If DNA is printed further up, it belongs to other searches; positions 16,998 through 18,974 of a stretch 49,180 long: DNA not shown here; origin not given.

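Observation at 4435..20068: Type IVa-pilus-like island with a non-canonical parts list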

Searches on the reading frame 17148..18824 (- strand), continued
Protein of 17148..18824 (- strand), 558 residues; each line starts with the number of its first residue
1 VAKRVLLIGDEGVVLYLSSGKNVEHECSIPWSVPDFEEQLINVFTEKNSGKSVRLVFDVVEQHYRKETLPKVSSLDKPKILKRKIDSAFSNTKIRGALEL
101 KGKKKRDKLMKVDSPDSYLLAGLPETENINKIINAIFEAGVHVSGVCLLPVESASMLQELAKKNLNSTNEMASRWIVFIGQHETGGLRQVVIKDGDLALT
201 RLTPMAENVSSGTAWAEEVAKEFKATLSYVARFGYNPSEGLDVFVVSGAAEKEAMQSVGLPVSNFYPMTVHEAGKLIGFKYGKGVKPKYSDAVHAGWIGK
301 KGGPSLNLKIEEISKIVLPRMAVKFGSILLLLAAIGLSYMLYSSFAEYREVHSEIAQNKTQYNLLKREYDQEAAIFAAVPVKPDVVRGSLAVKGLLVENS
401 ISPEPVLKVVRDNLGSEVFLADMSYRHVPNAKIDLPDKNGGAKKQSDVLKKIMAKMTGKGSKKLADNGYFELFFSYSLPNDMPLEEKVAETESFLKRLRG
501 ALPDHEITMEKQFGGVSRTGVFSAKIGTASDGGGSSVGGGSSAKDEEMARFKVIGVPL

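Call 47: fold_search(model_id=the predicted structure, library=pdb)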
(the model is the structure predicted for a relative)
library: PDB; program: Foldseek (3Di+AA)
matches with E <= 10: 931; with E <= 0.001: 52
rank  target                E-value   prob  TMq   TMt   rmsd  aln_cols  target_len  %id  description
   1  5eou_B                4.5e-09  1.00  0.36  0.54   5.7       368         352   14  Pseudomonas aeruginosa PilM:PilN1-12 bound to ATP (released 2016-04-27)
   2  5eoy_A                4.8e-09  1.00  0.36  0.51   6.3       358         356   14  Pseudomonas aeruginosa SeMet-PilM bound to ADP (released 2016-04-27)
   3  5eoy_B                4.8e-09  1.00  0.35  0.51   6.5       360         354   13  Pseudomonas aeruginosa SeMet-PilM bound to ADP (released 2016-04-27)
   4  5eox_B                5.1e-09  1.00  0.35  0.51   6.5       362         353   13  Pseudomonas aeruginosa PilM bound to ADP (released 2016-04-27)
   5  5eq6_A                1.4e-08  1.00  0.36  0.53   6.1       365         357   13  Pseudomonas aeruginosa PilM bound to AMP-PNP (released 2016-04-27)
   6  5eq6_B                1.4e-08  1.00  0.36  0.52   6.8       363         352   14  Pseudomonas aeruginosa PilM bound to AMP-PNP (released 2016-04-27)
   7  5eox_A                2.1e-08  1.00  0.36  0.52   6.5       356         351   14  Pseudomonas aeruginosa PilM bound to ADP (released 2016-04-27)
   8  2ych_A                2.6e-08  1.00  0.37  0.56   5.7       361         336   13  PilM-PilN type IV pilus biogenesis complex (released 2011-05-11)
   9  3hrg                  3.7e-08  1.00  0.29  0.52   6.9       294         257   10  Crystal structure of Bacteroides thetaiotaomicron BT_3980, protein with actin-like ATPase fold and unknown function (NP_ (released 2009-06-23)
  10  5eou_A                5.8e-08  1.00  0.35  0.54   6.2       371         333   13  Pseudomonas aeruginosa PilM:PilN1-12 bound to ATP (released 2016-04-27)
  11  3wt0_D                1.9e-07  1.00  0.34  0.47   6.7       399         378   12  Crystal Structure Analysis of Cell Division Protein (released 2015-04-29)
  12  4a2b                  3.0e-07  1.00  0.33  0.44   7.0       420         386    9  Thermotoga maritima FtsA with ATP gamma S (released 2012-04-25)
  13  3wqu_B                3.4e-07  1.00  0.33  0.45   7.4       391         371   12  Staphylococcus aureus FtsA complexed with ATP (released 2014-10-08)
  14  3wt0_A                3.6e-07  1.00  0.35  0.48   6.5       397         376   12  Crystal Structure Analysis of Cell Division Protein (released 2015-04-29)
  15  4a2a_B                3.8e-07  1.00  0.34  0.47   6.6       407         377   10  Thermotoga maritima FtsA:FtsZ(336-351) (released 2012-04-25)
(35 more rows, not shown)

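Call 59: search_protein_families(library=ncbifam, max_evalue=1e-10, proteins=[L001:6833-8623:+, P0188, P0241])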
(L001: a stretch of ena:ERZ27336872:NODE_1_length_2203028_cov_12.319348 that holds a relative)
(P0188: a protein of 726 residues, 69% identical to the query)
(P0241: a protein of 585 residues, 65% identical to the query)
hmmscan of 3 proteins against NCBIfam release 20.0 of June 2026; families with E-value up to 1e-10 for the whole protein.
L001:6833-8623:+ (596 aa): 12 families
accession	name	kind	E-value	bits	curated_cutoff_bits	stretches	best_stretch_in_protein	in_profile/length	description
TIGR02538.1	type_IV_pilB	equivalog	2.2e-150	501.9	675.65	1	30-587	2-559/564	type IV-A pilus assembly ATPase PilB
TIGR02533.1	type_II_gspE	equivalog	1.4e-142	475.8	630.25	1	118-589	18-485/486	type II secretion system ATPase GspE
NF053534.1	T4PilAsmATPsTfpB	equivalog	1.3e-120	403.5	850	1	71-589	65-581/584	type IV pilus assembly ATPase TfpB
NF007755.0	PRK10436.1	equivalog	7.4e-108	361.2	617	1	188-592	68-461/465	type II secretion system protein GspE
NF041000.1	ATPase_ComGA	equivalog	5.4e-68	228.9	300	1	212-476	3-266/267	competence type IV pilus ATPase ComGA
TIGR01420.1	pilT_fam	subfamily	1.2e-47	162.9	319.1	1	210-477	3-270/343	PilT/PilU family type 4a pilus ATPase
TIGR02525.1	plasmid_TraJ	equivalog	2.9e-20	72.6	368.3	1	333-455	143-272/372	plasmid transfer ATPase TraJ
TIGR02524.1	dot_icm_DotB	equivalog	9e-20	71.2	463.3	1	331-454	126-258/358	Dot/Icm type IV secretion system ATPase DotB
NF053729.1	c-di-GMP_motif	domain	6.4e-19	67.5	38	1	29-80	1-52/53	cyclic di-GMP-binding domain-containing protein, MshE-related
NF058587.1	archaellum_moto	equivalog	2.3e-13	49.7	550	1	340-457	276-398/527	archaellum flagellar ATPase motor FlaI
TIGR02782.1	TrbB_P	equivalog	2.9e-11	43.2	304.55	1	341-455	138-255/303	P-type conjugative transfer ATPase TrbB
TIGR03819.1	heli_sec_ATPase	hypoth_equivalog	4e-11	42.7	373.15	1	298-472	136-317/340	TadA family conjugal transfer-associated ATPase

P0188 (726 aa): 12 families
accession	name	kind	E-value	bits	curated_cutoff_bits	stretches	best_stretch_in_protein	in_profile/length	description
TIGR02538.1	type_IV_pilB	equivalog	7.1e-150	500.3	675.65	1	172-719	2-561/564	type IV-A pilus assembly ATPase PilB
TIGR02533.1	type_II_gspE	equivalog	1.7e-146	488.7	630.25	1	251-716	11-482/486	type II secretion system ATPase GspE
NF053534.1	T4PilAsmATPsTfpB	equivalog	1.2e-117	393.8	850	1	215-720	67-582/584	type IV pilus assembly ATPase TfpB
NF007755.0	PRK10436.1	equivalog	4.6e-111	371.7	617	1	249-723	14-462/465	type II secretion system protein GspE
NF041000.1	ATPase_ComGA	equivalog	3.8e-69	232.7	300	1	350-613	3-265/267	competence type IV pilus ATPase ComGA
TIGR01420.1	pilT_fam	subfamily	1.6e-45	155.8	319.1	1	349-615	4-270/343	PilT/PilU family type 4a pilus ATPase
TIGR02524.1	dot_icm_DotB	equivalog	9e-20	71.2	463.3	1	472-592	129-258/358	Dot/Icm type IV secretion system ATPase DotB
TIGR02525.1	plasmid_TraJ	equivalog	1.1e-19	70.7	368.3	1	476-592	148-271/372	plasmid transfer ATPase TraJ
NF053729.1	c-di-GMP_motif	domain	2.7e-15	55.9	38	1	171-221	1-51/53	cyclic di-GMP-binding domain-containing protein, MshE-related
TIGR02782.1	TrbB_P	equivalog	9.1e-14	51.4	304.55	1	480-591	139-253/303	P-type conjugative transfer ATPase TrbB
NF058587.1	archaellum_moto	equivalog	1.4e-13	50.5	550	1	480-590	278-393/527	archaellum flagellar ATPase motor FlaI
TIGR02788.1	VirB11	equivalog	5.9e-12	45.2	249.95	1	480-593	147-265/308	P-type DNA transfer ATPase VirB11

P0241 (585 aa): 15 families
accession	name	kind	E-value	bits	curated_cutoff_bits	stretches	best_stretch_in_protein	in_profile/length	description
TIGR02538.1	type_IV_pilB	equivalog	2.3e-151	505.2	675.65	1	26-577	2-560/564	type IV-A pilus assembly ATPase PilB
TIGR02533.1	type_II_gspE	equivalog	2.3e-149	498.2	630.25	1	111-577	15-484/486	type II secretion system ATPase GspE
NF053534.1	T4PilAsmATPsTfpB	equivalog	1.3e-123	413.4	850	1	64-579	62-582/584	type IV pilus assembly ATPase TfpB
NF007755.0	PRK10436.1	equivalog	2.4e-111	372.6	617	1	112-580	21-460/465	type II secretion system protein GspE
NF041000.1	ATPase_ComGA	equivalog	3.8e-70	235.9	300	1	208-472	3-266/267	competence type IV pilus ATPase ComGA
TIGR01420.1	pilT_fam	subfamily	4.1e-49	167.6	319.1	1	206-451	3-242/343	PilT/PilU family type 4a pilus ATPase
TIGR02525.1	plasmid_TraJ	equivalog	2.1e-21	76.3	368.3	1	302-450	122-271/372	plasmid transfer ATPase TraJ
TIGR02524.1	dot_icm_DotB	equivalog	7.4e-20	71.4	463.3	1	327-449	126-257/358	Dot/Icm type IV secretion system ATPase DotB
NF053729.1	c-di-GMP_motif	domain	3.9e-15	55.4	38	1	25-76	1-52/53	cyclic di-GMP-binding domain-containing protein, MshE-related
NF058587.1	archaellum_moto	equivalog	5.7e-14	51.7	550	1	337-448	277-393/527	archaellum flagellar ATPase motor FlaI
TIGR02782.1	TrbB_P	equivalog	4.8e-13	49.1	304.55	1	322-451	124-255/303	P-type conjugative transfer ATPase TrbB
TIGR03819.1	heli_sec_ATPase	hypoth_equivalog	1.2e-12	47.7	373.15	1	293-468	135-317/340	TadA family conjugal transfer-associated ATPase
TIGR02788.1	VirB11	equivalog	7.5e-12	44.9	249.95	1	327-453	137-267/308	P-type DNA transfer ATPase VirB11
NF008411.1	PRK11234.1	equivalog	8.2e-11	41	1170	0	14-171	472-624/723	cyclic di-3',5'-guanylate-activated glycosyltransferase NfrB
NF010407.0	PRK13833.1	subfamily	8.3e-11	41.9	499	0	323-451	133-262/323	conjugal transfer protein TrbB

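Call 68: search_protein_families(library=pfam, max_evalue=0.01, proteins=[L025:8079-8552:+, L025:7321-7932:-, L027:8084-8548:+, L019:420-845:+, L023:2361-2900:-, L023:1550-2386:+])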
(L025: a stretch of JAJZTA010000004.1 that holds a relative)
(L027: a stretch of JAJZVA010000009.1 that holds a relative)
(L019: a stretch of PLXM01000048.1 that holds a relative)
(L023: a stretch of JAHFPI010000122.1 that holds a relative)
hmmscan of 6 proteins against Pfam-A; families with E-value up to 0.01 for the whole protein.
L025:8079-8552:+ (157 aa): 1 family
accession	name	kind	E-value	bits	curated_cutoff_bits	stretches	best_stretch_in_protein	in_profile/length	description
PF01192.27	RNA_pol_Rpb6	-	6e-16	58.6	26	1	21-70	1-50/53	RNA polymerase Rpb6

L025:7321-7932:- (203 aa): 1 family
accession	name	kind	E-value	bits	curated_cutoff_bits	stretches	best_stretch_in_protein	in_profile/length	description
PF01936.24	NYN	-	2.7e-42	145.1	24.2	1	21-178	1-144/145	NYN domain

L027:8084-8548:+ (154 aa): 1 family
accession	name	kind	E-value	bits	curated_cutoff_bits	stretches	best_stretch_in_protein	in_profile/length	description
PF01192.27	RNA_pol_Rpb6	-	3.7e-16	59.3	26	1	21-70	1-50/53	RNA polymerase Rpb6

L019:420-845:+ (141 aa): 1 family
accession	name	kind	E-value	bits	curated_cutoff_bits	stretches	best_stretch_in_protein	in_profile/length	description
PF01192.27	RNA_pol_Rpb6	-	1.5e-14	54.1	26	1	11-60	1-50/53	RNA polymerase Rpb6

L023:2361-2900:- (179 aa): 0 families

L023:1550-2386:+ (278 aa): 0 families

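Call 80: find_encoding_contigs(protein=P0140, flank=5000, max_places=2)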
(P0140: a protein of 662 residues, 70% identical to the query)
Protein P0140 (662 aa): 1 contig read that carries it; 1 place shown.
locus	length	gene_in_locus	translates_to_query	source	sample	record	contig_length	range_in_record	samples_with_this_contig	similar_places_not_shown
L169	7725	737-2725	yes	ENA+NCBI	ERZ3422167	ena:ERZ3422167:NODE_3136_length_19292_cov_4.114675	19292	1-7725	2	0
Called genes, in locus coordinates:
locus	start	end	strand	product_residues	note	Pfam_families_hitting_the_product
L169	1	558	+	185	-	?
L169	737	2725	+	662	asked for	PF05157:MshEN, PF00437:T2SSE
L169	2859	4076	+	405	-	PF28597:T2SSF_N, PF00482:T2SSF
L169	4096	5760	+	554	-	-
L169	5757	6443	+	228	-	-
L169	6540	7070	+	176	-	-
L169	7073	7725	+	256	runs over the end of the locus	PF00005:ABC_tran, PF13304:AAA_21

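Call 81: list_cluster_members(proteins=[P0188, P0001, P0134])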
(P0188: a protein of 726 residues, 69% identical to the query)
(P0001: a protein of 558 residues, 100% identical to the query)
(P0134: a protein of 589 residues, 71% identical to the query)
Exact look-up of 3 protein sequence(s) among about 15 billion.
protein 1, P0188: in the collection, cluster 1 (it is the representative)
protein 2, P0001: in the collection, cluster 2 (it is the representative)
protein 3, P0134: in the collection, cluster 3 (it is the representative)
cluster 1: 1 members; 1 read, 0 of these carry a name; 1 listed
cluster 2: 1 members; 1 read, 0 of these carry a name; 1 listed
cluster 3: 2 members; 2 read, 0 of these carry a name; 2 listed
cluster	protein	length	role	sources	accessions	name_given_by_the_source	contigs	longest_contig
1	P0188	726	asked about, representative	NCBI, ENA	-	-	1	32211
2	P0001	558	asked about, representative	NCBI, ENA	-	-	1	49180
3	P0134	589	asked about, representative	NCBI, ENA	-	-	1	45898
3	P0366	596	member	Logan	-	-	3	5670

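Call 82: search_solved_structures(query=P0188, max_evalue=1e-20)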
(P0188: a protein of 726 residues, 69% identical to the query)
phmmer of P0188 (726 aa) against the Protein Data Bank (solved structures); distinct sequences matched with E-value up to 1e-20: 20.
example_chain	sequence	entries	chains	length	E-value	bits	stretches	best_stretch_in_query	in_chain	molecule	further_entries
5zfr_A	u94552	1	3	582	6.3e-126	424.7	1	169-719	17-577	Type IV pilus biogenesis ATPase PilB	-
6f8l_G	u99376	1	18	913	3e-123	415.8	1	151-715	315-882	Type IV pilus assembly protein PilF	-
6olj_C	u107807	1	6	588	5.1e-123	415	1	166-719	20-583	Type IV pilus biogenesis ATPase PilB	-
5tsg_B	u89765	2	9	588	6.1e-123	414.8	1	166-719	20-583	Type IV pilus biogenesis ATPase PilB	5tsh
3jc8_Ba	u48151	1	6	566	3e-117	396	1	171-715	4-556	Type IV-A pilus assembly ATPase PilB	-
1p9r_A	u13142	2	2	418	2.4e-99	336.8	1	340-716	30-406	General secretion pathway protein E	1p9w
4ksr_A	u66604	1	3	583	2.6e-99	336.7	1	340-720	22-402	Type II secretion system protein E, Hemolysin-coregulated protein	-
4kss_A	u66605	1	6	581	2.6e-99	336.7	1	340-720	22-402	Type II secretion system protein E, hemolysin-coregulated protein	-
4pht_A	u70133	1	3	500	1.3e-97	331.1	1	255-719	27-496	General secretory pathway protein E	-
5oiu_A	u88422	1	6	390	7.2e-96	325.3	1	346-715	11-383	Type IV pilus assembly protein PilF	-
5it5_F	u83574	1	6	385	7.9e-96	325.2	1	346-715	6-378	ATP binding motif-containing protein PilF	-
6ejf_A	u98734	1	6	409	8.6e-96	325.1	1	346-715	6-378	Type IV pilus assembly protein PilF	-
2eyu_A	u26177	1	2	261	7.6e-28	100.5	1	477-593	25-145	twitching motility protein PilT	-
2gsz_A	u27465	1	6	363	8.7e-28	100.3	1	459-593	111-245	twitching motility protein PilT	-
2ewv_A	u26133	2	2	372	8.9e-28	100.3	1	459-593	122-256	twitching motility protein PilT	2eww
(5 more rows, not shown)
